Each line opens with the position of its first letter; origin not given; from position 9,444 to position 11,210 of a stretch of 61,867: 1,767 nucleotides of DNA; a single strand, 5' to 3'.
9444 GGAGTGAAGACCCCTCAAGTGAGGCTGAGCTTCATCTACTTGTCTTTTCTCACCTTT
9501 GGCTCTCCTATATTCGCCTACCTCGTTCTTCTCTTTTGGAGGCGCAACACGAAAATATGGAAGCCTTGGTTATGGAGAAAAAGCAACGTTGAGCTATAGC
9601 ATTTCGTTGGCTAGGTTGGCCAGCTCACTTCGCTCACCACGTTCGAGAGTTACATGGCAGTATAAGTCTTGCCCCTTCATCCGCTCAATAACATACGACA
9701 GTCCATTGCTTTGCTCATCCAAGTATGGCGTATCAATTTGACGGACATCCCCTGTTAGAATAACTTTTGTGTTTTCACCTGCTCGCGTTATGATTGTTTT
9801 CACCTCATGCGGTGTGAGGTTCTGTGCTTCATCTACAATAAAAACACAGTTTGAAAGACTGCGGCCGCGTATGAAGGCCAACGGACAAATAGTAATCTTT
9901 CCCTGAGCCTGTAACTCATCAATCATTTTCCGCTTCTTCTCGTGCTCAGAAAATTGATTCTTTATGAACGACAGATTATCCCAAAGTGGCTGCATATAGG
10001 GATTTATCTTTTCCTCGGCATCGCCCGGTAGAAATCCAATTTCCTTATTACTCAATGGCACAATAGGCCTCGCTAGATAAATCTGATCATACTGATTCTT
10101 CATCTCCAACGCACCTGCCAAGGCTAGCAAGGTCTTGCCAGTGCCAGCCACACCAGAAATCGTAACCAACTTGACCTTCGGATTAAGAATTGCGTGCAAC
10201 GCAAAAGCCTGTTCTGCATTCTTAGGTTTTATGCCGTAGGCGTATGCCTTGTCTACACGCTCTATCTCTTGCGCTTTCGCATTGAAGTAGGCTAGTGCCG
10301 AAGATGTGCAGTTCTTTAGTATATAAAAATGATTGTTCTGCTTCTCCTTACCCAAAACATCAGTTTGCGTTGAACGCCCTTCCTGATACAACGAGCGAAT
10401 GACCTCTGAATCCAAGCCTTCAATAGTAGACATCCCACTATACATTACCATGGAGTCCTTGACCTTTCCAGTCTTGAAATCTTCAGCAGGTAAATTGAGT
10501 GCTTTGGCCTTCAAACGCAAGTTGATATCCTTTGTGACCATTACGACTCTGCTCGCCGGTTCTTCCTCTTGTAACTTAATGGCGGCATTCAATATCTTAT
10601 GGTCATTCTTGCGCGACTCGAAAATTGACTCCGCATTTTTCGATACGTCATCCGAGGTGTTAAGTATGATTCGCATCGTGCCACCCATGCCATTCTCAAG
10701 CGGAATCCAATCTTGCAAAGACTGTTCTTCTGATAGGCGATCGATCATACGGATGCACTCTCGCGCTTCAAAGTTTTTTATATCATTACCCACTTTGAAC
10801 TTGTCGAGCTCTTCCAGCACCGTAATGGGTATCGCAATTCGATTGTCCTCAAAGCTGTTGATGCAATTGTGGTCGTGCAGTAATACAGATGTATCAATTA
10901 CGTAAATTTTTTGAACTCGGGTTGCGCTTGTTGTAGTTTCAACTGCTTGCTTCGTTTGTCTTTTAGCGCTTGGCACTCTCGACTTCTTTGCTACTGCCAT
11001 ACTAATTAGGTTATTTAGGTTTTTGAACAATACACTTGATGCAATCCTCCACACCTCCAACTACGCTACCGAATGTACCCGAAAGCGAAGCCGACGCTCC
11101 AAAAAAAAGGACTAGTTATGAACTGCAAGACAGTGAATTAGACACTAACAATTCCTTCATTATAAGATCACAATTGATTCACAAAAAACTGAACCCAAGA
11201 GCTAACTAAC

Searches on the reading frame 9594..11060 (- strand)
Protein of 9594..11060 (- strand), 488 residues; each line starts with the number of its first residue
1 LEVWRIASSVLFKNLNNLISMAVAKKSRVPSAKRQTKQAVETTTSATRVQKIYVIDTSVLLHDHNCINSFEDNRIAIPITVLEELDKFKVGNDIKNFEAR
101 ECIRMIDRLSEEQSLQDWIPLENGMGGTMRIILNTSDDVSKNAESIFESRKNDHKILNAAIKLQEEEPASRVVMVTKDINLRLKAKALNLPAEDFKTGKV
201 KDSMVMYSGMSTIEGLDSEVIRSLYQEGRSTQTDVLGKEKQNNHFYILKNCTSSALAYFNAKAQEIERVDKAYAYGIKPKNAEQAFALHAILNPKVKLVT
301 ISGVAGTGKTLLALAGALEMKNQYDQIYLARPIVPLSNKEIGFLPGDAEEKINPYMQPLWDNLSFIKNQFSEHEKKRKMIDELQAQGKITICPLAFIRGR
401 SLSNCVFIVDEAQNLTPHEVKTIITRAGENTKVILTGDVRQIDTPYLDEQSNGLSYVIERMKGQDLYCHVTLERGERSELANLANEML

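Call 48: search_protein_families(library=ncbifam, proteins=[window:9594-11060:-], max_evalue=0.00001)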
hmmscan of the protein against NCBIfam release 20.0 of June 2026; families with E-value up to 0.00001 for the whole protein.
window:9594-11060:- (488 aa): 2 families
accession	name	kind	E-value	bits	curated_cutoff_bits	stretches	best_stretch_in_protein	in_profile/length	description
NF053827.1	RNA5-3helPhoH2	equivalog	4.4e-85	286.3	680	1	51-488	2-423/427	RNA 5'-3' helicase PhoH2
NF007827.1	PRK10536.1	equivalog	1.2e-32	113.3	380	1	271-474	43-237/253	phosphate starvation-inducible protein PhoH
